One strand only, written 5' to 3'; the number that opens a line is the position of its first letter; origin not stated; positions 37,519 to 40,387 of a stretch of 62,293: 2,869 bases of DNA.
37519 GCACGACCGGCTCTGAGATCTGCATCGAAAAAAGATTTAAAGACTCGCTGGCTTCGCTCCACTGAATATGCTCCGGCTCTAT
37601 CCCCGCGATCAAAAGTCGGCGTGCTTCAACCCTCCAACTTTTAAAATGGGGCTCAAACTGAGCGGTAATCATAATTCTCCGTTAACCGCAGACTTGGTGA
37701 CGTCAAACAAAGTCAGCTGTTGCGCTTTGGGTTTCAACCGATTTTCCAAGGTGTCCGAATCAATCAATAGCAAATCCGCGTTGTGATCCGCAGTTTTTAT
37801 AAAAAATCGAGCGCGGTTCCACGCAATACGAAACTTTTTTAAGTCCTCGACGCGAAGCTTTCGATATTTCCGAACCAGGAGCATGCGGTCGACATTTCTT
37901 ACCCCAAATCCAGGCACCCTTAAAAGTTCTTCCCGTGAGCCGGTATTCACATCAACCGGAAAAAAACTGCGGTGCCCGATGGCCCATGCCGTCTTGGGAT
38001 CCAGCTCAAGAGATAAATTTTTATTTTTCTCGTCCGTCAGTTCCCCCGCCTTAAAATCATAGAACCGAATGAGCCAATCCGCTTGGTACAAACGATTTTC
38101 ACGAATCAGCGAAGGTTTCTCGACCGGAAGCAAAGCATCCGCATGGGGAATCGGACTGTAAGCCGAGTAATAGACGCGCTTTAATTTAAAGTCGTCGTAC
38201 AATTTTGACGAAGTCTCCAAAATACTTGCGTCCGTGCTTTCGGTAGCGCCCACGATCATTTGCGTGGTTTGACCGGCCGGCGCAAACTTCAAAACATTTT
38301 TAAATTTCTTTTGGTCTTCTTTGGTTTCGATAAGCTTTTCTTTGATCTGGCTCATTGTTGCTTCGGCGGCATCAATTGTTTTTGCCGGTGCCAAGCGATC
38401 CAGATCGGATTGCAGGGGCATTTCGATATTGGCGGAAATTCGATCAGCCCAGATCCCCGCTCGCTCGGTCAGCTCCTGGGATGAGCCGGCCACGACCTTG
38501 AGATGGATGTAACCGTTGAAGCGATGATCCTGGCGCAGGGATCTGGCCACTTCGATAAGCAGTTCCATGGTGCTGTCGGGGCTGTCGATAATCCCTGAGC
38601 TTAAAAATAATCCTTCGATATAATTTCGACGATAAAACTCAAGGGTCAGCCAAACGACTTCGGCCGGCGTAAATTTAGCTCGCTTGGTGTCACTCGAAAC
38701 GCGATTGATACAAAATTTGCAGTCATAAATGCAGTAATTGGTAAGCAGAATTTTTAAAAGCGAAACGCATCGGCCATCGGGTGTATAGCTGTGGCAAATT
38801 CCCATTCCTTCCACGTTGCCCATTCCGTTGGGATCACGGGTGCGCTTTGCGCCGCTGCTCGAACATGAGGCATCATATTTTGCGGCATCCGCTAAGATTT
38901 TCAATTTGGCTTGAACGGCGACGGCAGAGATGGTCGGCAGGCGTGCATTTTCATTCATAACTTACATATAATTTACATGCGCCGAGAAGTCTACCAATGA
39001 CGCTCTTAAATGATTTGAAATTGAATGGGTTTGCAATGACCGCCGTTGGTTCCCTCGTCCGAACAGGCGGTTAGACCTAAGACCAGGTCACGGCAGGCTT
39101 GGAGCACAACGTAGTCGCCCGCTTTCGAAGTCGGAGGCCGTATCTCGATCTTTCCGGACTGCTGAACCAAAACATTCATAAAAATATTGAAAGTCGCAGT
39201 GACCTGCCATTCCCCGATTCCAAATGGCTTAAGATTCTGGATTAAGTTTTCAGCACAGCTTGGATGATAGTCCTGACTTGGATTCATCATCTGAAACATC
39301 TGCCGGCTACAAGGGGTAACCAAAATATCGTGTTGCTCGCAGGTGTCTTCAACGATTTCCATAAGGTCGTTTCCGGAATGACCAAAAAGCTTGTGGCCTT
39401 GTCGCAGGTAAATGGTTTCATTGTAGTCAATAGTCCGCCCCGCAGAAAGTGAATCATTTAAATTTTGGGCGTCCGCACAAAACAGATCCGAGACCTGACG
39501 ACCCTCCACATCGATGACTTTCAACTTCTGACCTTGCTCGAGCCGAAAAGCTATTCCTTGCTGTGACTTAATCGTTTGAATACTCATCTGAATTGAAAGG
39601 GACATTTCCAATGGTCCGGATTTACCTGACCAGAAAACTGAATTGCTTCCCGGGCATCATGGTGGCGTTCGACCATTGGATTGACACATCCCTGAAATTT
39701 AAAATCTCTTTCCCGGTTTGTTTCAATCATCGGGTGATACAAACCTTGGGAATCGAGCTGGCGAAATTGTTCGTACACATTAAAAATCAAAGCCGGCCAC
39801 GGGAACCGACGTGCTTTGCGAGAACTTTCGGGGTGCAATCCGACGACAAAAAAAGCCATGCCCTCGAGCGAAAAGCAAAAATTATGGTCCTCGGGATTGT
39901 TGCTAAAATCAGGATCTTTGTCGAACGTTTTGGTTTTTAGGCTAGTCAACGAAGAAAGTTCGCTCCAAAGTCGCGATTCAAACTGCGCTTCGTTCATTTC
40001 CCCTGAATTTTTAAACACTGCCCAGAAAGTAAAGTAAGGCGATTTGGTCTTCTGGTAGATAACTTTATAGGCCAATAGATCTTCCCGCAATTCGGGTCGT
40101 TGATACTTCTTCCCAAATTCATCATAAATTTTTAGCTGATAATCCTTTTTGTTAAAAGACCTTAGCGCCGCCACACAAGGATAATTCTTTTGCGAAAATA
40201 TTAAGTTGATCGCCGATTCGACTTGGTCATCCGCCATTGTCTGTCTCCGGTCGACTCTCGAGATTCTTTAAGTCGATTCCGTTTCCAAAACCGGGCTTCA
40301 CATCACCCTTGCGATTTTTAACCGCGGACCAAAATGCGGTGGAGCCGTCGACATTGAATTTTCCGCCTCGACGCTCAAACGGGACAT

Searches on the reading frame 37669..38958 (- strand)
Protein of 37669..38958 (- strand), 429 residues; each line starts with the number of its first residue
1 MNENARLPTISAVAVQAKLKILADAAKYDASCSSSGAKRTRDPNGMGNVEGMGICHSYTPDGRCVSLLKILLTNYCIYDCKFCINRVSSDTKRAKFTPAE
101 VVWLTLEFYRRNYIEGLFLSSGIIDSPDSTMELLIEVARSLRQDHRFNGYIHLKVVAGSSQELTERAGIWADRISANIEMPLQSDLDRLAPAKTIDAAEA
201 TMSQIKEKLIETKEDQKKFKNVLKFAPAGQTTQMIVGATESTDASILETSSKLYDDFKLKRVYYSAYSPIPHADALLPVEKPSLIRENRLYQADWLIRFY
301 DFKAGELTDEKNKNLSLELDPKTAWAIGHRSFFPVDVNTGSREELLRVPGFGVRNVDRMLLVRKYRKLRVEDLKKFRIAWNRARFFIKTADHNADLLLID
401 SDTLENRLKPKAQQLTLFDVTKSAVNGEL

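Call 7: search_protein_families(library=pfam, proteins=[window:37669-38958:-])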
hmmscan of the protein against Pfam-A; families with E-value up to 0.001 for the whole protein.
window:37669-38958:- (429 aa): 1 family
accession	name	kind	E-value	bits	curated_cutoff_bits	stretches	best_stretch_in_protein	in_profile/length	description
PF04055.27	Radical_SAM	-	4.8e-06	27.3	29.5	1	71-213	2-123/166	Radical SAM superfamily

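Call 8: search_protein_families(library=ncbifam, proteins=[window:37669-38958:-])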
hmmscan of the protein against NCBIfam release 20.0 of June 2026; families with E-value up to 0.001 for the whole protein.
window:37669-38958:- (429 aa): 2 families
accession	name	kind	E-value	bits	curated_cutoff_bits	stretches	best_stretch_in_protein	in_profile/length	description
TIGR03916.1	rSAM_link_UDG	hypoth_equivalog_domain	1.8e-171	570.8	343.5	1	16-414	2-401/415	putative DNA modification/repair radical SAM protein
TIGR03551.1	F420_cofH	equivalog_domain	0.00018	20.5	374.1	1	69-227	42-189/345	5-amino-6-(D-ribitylamino)uracil--L-tyrosine 4-hydroxyphenyl transferase CofH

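Call 9: find_encoding_contigs(protein=window:37669-38958:-, flank=3000, max_places=6)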
Protein window:37669-38958:- (429 aa): no gene with exactly this product is on record in the collection.
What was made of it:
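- Tried and rejected: An exact-protein look-up of the window's radical-SAM protein found nothing on record (call 9).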

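Call 10: find_related_loci(query=window:37669-38958:-, collection=genome_contigs, flank=10000)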
Query window:37669-38958:- (429 aa) in genome_contigs; peptide patterns used: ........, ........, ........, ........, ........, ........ (x = any residue, [..] = any of these).
197 stretches matched a pattern; 126 encode a relative of the query (tblastn E <= 1e-3); the best 80 are kept; 80 distinct loci.
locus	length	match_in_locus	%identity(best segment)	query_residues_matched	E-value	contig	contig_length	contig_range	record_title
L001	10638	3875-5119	77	15-429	0e+0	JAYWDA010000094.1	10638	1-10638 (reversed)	MAG: Pseudobdellovibrionaceae bacterium isolate GL95_DN_concoct_12_sub GL95_DN_concoct_12_sub_93, whole genome shotgun s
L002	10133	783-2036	74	3-420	0e+0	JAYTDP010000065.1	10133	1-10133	MAG: Bdellovibrionales bacterium isolate GFS_1750 GFS_1750_64, whole genome shotgun sequence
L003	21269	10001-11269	72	5-429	0e+0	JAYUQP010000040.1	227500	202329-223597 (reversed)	MAG: Bdellovibrionales bacterium isolate GL114_DN_metabinner_3 GL114_DN_metabinner_3_39, whole genome shotgun sequence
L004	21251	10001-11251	69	14-429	0e+0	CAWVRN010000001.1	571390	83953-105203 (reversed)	MAG TPA_asm: uncultured Bdellovibrio sp. isolate ERR3589585_binner123_56 genome assembly, contig: ERZ7462356.1, whole ge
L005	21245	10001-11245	69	15-429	0e+0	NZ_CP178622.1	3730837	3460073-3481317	Bdellovibrio sp. HCB117 chromosome, complete genome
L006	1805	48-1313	69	9-429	0e+0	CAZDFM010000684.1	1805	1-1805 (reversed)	MAG TPA_asm: uncultured Pseudobdellovibrionaceae bacterium isolate SRP329715_co2_126 genome assembly, contig: NODE_12910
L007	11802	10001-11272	67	7-429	0e+0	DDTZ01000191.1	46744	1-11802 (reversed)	MAG TPA_asm: Bdellovibrionaceae bacterium UBA2351 UBA2351_contig_2949, whole genome shotgun sequence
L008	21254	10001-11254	69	7-425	0e+0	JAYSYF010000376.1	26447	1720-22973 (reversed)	MAG: Bdellovibrionales bacterium isolate GFS_13375 GFS_13375_375, whole genome shotgun sequence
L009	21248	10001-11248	69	15-429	0e+0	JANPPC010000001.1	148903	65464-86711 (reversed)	MAG: Bdellovibrio sp. isolate VAR_83_metabat_497 VAR_83_k141_3031693, whole genome shotgun sequence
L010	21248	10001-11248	69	15-429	0e+0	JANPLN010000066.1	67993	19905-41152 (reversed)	MAG: Bdellovibrionales bacterium isolate VAR_61_concoct_220 VAR_61_k141_758162, whole genome shotgun sequence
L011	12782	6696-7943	68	15-429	0e+0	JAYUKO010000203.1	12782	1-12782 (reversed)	MAG: Bdellovibrionales bacterium isolate GFS_9251 GFS_9251_202, whole genome shotgun sequence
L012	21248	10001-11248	68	15-429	0e+0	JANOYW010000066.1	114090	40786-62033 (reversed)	MAG: Bdellovibrionales bacterium isolate VAR_79_metabat_581 VAR_79_k141_1351650, whole genome shotgun sequence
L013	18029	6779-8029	69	14-429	0e+0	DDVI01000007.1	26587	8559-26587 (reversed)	MAG TPA_asm: Bdellovibrionaceae bacterium UBA2316 UBA2316_contig_5801, whole genome shotgun sequence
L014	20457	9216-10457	70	1-419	0e+0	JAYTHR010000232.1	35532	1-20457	MAG: Bdellovibrionales bacterium isolate GFS_2545 GFS_2545_231, whole genome shotgun sequence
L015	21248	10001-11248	67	15-429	0e+0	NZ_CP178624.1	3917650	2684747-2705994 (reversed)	Bdellovibrio sp. HCB185ZH chromosome, complete genome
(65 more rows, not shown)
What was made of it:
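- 37669..38958 (-): Putative DNA modification/repair radical SAM protein (TIGR03916). First gene of the regulated operon. Its ATG at 38956-38958 is the proposed 5' end of a leaderless mRNA. Calls 7, 8, 10.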

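Call 24: find_homologous_proteins(query=L012:9324-9932:-, max_evalue=1e-10)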
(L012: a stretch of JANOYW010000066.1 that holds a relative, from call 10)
Query L012:9324-9932:- (202 aa): 7966 proteins with E <= 1e-10 among 8000 candidates; the best 120 are listed.
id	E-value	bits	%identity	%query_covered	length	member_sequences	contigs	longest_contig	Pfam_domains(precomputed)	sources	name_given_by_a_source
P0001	3.7e-120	417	96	100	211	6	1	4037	PF00717.29,PF01726.23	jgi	jgi:SOS regulatory protein LexA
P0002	1.4e-114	399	91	100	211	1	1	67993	PF00717.29,PF01726.23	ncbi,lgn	-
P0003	4.4e-110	384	87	100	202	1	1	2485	PF00717.29,PF01726.23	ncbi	-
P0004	1.1e-108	379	86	100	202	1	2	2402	PF00717.29,PF01726.23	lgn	-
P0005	1.4e-89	317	71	100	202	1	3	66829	PF00717.29,PF01726.23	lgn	-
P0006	1.1e-86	308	68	100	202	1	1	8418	PF00717.29,PF01726.23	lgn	-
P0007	7.7e-81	289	61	100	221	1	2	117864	PF00717.29,PF01726.23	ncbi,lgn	-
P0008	2.5e-73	264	60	100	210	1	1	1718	PF00717.29,PF01726.23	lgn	-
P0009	1.1e-69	252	60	100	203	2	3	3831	PF00717.29,PF01726.23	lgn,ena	-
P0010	2.4e-69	251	57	100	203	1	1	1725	PF00717.29,PF01726.23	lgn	-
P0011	3.5e-57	211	52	98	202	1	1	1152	PF00717.29,PF01726.23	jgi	jgi:repressor LexA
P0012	2.0e-50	189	49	97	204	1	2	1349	PF00717.29,PF01726.23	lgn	-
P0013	1.2e-48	184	48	97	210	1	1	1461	PF00717.29,PF01726.23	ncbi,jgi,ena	jgi:repressor LexA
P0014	3.1e-48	182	47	97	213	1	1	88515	PF00717.29,PF01726.23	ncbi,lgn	ncbi:MAG: transcriptional repressor LexA [Bdellovibrionales bacterium]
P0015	1.5e-47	180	49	98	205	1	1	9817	PF00717.29,PF01726.23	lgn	-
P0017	8.4e-45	171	46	100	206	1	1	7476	PF00717.29,PF01726.23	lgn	-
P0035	3.5e-40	156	44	96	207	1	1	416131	PF00717.29,PF01726.23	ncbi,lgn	-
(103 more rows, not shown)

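Call 25: find_encoding_contigs(protein=P0014, flank=10000, max_places=3)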
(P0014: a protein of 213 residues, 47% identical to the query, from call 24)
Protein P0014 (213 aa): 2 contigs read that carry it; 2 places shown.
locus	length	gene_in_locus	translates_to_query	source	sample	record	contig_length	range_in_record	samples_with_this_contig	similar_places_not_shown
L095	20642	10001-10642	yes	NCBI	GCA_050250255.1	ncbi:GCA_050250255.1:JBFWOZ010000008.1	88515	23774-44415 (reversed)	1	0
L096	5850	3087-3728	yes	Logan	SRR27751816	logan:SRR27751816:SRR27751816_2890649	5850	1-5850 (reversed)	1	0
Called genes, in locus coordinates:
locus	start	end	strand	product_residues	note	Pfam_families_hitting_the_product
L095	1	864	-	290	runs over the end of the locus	PF00484:Pro_CA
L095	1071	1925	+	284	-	PF03411:Peptidase_M74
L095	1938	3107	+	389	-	PF01053:Cys_Met_Meta_PP, PF00155:Aminotran_1_2 (weak)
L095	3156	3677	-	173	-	PF00583:Acetyltransf_1, PF13673:Acetyltransf_10, PF13508:Acetyltransf_7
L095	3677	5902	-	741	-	PF00999:Na_H_Exchanger, PF02080:TrkA_C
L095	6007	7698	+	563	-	PF13899:Thioredoxin_7, PF00085:Thioredoxin, PF13098:Thioredoxin_2, PF14559:TPR_19 (faint), PF13432:TPR_16 (faint)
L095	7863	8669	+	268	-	PF14394:DUF4423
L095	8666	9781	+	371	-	-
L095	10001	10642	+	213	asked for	PF01726:LexA_DNA_bind, PF00717:Peptidase_S24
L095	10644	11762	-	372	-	PF07995:GSDH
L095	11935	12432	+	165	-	-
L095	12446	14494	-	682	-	PF07732:Cu-oxidase_3, PF00394:Cu-oxidase, PF07731:Cu-oxidase_2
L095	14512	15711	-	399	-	PF08421:Methyltransf_13, PF08003:Methyltransf_9 (weak), PF13489:Methyltransf_23, PF13649:Methyltransf_25, PF13847:Methyltransf_31, PF08241:Methyltransf_11, PF08242:Methyltransf_12, PF08484:Methyltransf_14, +2 more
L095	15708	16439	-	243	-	PF00535:Glycos_transf_2, PF10111:Glyco_tranf_2_2 (weak)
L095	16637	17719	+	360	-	PF02350:Epimerase_2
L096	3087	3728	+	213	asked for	PF01726:LexA_DNA_bind, PF00717:Peptidase_S24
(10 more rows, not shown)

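Call 26: find_encoding_contigs(protein=P0035, flank=10000, max_places=3)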
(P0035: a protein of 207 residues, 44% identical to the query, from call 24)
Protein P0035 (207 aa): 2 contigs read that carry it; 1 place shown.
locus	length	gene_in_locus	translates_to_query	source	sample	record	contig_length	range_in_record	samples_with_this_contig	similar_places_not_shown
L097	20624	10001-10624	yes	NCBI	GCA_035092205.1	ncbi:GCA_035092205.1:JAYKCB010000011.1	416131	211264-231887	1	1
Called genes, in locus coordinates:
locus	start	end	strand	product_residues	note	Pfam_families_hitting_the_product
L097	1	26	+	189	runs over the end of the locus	-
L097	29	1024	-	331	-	PF00348:polyprenyl_synt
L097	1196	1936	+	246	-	PF01209:Ubie_methyltran, PF13489:Methyltransf_23 (weak), PF12847:Methyltransf_18 (weak), PF13847:Methyltransf_31, PF08241:Methyltransf_11, PF08242:Methyltransf_12 (weak), PF13649:Methyltransf_25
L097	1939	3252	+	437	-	PF00425:Chorismate_bind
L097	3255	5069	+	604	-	PF02776:TPP_enzyme_N, PF02775:TPP_enzyme_C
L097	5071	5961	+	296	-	PF01040:UbiA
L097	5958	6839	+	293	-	-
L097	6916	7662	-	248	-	-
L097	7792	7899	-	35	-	-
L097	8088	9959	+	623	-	-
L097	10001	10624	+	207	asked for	PF01726:LexA_DNA_bind, PF00717:Peptidase_S24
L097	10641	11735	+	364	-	PF00817:IMS, PF11799:IMS_C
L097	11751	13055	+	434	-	PF00501:AMP-binding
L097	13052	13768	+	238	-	PF00561:Abhydrolase_1 (faint), PF12697:Abhydrolase_6 (weak)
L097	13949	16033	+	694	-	-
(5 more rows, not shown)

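Call 28: find_encoding_contigs(protein=P0015, flank=6000, max_places=2)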
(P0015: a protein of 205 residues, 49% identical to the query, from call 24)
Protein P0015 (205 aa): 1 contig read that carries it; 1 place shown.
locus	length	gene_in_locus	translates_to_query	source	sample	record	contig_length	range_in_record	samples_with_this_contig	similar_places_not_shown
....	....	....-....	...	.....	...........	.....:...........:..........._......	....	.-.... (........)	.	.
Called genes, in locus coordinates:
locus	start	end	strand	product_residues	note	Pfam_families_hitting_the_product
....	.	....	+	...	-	?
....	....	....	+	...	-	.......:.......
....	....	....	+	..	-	-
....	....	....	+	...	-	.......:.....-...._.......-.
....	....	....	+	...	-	-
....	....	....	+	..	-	-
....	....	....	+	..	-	-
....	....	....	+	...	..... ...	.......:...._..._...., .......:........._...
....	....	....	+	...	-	-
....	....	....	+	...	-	-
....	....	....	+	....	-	?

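Call 29: find_encoding_contigs(protein=P0017, flank=6000, max_places=2)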
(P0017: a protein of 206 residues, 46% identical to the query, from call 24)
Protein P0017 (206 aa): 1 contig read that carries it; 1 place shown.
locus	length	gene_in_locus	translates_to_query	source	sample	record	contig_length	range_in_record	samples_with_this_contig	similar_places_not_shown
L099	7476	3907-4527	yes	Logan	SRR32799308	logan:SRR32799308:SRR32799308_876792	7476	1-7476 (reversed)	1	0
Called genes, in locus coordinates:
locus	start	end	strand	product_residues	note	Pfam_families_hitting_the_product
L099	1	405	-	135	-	?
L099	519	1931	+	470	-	PF07690:MFS_1, PF00854:PTR2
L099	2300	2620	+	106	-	-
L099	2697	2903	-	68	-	-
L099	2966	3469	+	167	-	-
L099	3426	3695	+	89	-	-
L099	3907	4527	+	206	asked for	PF01726:LexA_DNA_bind, PF00717:Peptidase_S24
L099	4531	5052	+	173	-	-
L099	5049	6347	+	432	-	-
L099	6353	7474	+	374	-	?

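Call 33: find_homologous_proteins(query=P0017, max_evalue=1e-10)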
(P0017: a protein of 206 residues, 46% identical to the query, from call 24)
Query P0017 (206 aa): 7728 proteins with E <= 1e-10 among 8000 candidates; the best 120 are listed.
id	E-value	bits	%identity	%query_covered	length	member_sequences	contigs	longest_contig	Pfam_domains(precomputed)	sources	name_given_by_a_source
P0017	3.0e-130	450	100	100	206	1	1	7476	PF00717.29,PF01726.23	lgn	-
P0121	1.1e-85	304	68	99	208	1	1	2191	PF00717.29,PF01726.23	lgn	-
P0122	9.0e-72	259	57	99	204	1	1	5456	PF00717.29,PF01726.23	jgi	jgi:repressor LexA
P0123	4.6e-71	257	58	97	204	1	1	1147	PF00717.29,PF01726.23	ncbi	-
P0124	1.1e-69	252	59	99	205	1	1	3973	PF00717.29,PF01726.23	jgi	jgi:repressor LexA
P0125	3.3e-69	251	58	97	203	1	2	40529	PF00717.29,PF01726.23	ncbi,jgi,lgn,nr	ncbi:MAG: transcriptional repressor LexA [Oligoflexia bacterium]|nr:transcriptional repressor LexA [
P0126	4.1e-69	250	59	99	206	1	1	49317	PF00717.29,PF01726.23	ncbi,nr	ncbi:MAG: transcriptional repressor LexA [Oligoflexia bacterium]|nr:transcriptional repressor LexA [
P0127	4.7e-69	250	56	100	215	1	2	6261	PF00717.29,PF01726.23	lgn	-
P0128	9.2e-67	243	57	99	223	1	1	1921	PF00717.29,PF01726.23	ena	-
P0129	4.7e-66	240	57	99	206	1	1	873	PF00717.29,PF01726.23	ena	-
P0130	5.5e-66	240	62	97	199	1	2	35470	PF13730.13,PF00717.29,PF01726.23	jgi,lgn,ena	-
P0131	1.1e-65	239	57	97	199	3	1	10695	PF00717.29,PF01726.23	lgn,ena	-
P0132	5.3e-65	237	56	98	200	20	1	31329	PF00717.29,PF01726.23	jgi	-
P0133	6.8e-65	237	54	99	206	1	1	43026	PF00717.29,PF01726.23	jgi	-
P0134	8.2e-65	236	58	99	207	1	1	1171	PF00717.29,PF01726.23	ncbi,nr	ncbi:MAG: transcriptional repressor LexA [Proteobacteria bacterium]|nr:MAG: transcriptional represso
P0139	7.8e-64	233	54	98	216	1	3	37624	PF00717.29,PF01726.23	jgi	jgi:repressor LexA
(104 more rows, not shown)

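Call 34: find_encoding_contigs(protein=P0121, flank=3000, max_places=2)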
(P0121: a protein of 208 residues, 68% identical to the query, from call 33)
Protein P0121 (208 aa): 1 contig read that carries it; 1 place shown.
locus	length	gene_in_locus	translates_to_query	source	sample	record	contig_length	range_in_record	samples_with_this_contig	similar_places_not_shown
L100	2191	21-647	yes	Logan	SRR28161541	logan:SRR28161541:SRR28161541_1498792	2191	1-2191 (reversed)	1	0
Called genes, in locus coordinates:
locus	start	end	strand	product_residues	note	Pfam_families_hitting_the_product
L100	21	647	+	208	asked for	PF01726:LexA_DNA_bind, PF00717:Peptidase_S24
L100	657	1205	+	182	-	-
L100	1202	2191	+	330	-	?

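Call 35: find_encoding_contigs(protein=P0125, flank=10000, max_places=2)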
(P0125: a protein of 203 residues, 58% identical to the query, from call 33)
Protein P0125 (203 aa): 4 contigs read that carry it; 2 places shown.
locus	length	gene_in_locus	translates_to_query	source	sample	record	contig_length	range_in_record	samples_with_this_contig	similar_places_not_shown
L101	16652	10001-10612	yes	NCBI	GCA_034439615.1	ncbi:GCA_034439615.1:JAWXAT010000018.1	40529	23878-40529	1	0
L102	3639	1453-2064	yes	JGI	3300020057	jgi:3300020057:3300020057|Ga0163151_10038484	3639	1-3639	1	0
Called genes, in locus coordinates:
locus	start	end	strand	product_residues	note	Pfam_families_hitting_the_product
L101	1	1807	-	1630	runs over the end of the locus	-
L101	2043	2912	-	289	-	-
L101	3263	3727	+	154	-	-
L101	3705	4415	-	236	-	PF01988:VIT1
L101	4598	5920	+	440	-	-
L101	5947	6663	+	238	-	-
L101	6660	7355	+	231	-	-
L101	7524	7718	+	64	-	-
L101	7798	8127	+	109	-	-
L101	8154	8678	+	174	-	PF01814:Hemerythrin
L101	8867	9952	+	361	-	-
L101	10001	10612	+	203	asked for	PF01726:LexA_DNA_bind, PF00717:Peptidase_S24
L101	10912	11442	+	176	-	PF13302:Acetyltransf_3, PF00583:Acetyltransf_1 (weak)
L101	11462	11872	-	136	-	-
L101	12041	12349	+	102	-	-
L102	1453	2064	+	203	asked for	PF01726:LexA_DNA_bind, PF00717:Peptidase_S24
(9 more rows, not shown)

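Call 36: find_encoding_contigs(protein=P0126, flank=10000, max_places=2)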
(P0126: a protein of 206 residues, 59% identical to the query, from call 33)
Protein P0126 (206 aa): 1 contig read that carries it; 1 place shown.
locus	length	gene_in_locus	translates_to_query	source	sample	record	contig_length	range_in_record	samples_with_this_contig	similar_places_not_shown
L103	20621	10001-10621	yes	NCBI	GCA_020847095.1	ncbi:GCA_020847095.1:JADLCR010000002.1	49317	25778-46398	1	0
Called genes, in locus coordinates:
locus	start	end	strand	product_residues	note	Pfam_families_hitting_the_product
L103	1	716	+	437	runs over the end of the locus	PF00152:tRNA-synt_2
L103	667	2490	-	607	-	-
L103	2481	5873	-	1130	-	-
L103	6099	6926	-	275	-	-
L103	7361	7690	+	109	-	-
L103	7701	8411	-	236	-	PF01988:VIT1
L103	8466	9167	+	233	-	-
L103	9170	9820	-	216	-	-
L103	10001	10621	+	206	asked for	PF01726:LexA_DNA_bind, PF00717:Peptidase_S24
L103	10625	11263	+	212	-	PF00154:RecA_N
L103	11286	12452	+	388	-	-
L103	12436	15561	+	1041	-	PF02811:PHP, PF07733:DNA_pol3_alpha, PF17657:DNA_pol3_finger, PF14579:HHH_6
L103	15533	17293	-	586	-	-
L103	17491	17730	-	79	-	-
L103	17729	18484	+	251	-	-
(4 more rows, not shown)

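Call 68: find_encoding_contigs(protein=P0139, flank=10000, max_places=3)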
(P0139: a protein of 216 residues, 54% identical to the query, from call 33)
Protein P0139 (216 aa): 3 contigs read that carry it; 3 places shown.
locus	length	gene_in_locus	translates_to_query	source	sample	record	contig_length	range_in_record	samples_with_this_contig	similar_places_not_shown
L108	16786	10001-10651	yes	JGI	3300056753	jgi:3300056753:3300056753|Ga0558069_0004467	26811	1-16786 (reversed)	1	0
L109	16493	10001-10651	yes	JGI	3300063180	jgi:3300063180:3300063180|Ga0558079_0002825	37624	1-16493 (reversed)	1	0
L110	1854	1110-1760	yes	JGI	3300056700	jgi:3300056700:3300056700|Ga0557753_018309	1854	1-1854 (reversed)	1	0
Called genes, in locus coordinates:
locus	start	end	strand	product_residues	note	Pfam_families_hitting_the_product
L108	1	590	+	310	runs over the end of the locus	PF00892:EamA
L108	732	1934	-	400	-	PF07676:PD40 (faint)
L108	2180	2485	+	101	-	-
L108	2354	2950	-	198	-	PF01797:Y1_Tnp (weak)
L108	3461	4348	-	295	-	PF03631:Virul_fac_BrkB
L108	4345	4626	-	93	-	-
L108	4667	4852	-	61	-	-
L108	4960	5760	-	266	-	-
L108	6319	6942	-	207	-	PF06674:DUF1176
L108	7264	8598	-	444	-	PF04966:OprB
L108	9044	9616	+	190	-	PF01797:Y1_Tnp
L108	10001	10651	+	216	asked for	PF01726:LexA_DNA_bind, PF00717:Peptidase_S24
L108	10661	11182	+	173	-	-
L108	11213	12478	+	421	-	-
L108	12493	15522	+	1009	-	PF02811:PHP, PF07733:DNA_pol3_alpha, PF17657:DNA_pol3_finger, PF14579:HHH_6, PF01336:tRNA_anti-codon (weak)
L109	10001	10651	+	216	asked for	PF01726:LexA_DNA_bind, PF00717:Peptidase_S24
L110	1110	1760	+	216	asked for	PF01726:LexA_DNA_bind, PF00717:Peptidase_S24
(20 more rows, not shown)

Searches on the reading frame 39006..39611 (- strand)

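Call 7: search_protein_families(library=pfam, proteins=[window:39006-39611:-])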
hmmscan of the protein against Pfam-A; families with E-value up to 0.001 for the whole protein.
window:39006-39611:- (201 aa): 1 family
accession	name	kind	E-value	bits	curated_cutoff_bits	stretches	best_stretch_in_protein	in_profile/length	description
PF09347.15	DUF1989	-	4.7e-52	176.5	27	1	13-177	2-168/168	Domain of unknown function (DUF1989)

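Call 8: search_protein_families(library=ncbifam, proteins=[window:39006-39611:-])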
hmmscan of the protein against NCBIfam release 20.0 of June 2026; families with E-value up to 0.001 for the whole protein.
window:39006-39611:- (201 aa): 3 families
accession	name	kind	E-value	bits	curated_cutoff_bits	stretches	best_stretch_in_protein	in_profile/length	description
TIGR03424.1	urea_degr_1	equivalog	1.1e-30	106.7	284.7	1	13-198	7-195/198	urea amidolyase associated protein UAAP2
NF053776.1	TmaoDeMthMsil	equivalog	4.3e-30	104.9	1100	1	13-187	168-346/763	trimethylamine N-oxide demethylase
TIGR03425.1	urea_degr_2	hypoth_equivalog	3.8e-22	78.7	205.95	1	13-183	6-183/233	urea amidolyase associated protein UAAP1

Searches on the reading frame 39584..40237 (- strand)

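Call 7: search_protein_families(library=pfam, proteins=[window:39584-40237:-])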
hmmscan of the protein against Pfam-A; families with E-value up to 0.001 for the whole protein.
window:39584-40237:- (217 aa): 1 family
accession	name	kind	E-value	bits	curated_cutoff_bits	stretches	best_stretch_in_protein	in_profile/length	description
PF08892.16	YqcI_YcgG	-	3e-42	145.3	27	1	15-215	6-211/211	YqcI/YcgG family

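Call 8: search_protein_families(library=ncbifam, proteins=[window:39584-40237:-])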
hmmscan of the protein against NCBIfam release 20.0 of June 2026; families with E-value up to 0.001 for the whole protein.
window:39584-40237:- (217 aa): 1 family
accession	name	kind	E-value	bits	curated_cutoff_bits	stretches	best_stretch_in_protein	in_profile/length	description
NF041366.1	GntA_guanitoxin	equivalog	1.2e-62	211.9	145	1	4-214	22-232/232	guanitoxin biosynthesis heme-dependent pre-guanitoxin N-hydroxylase GntA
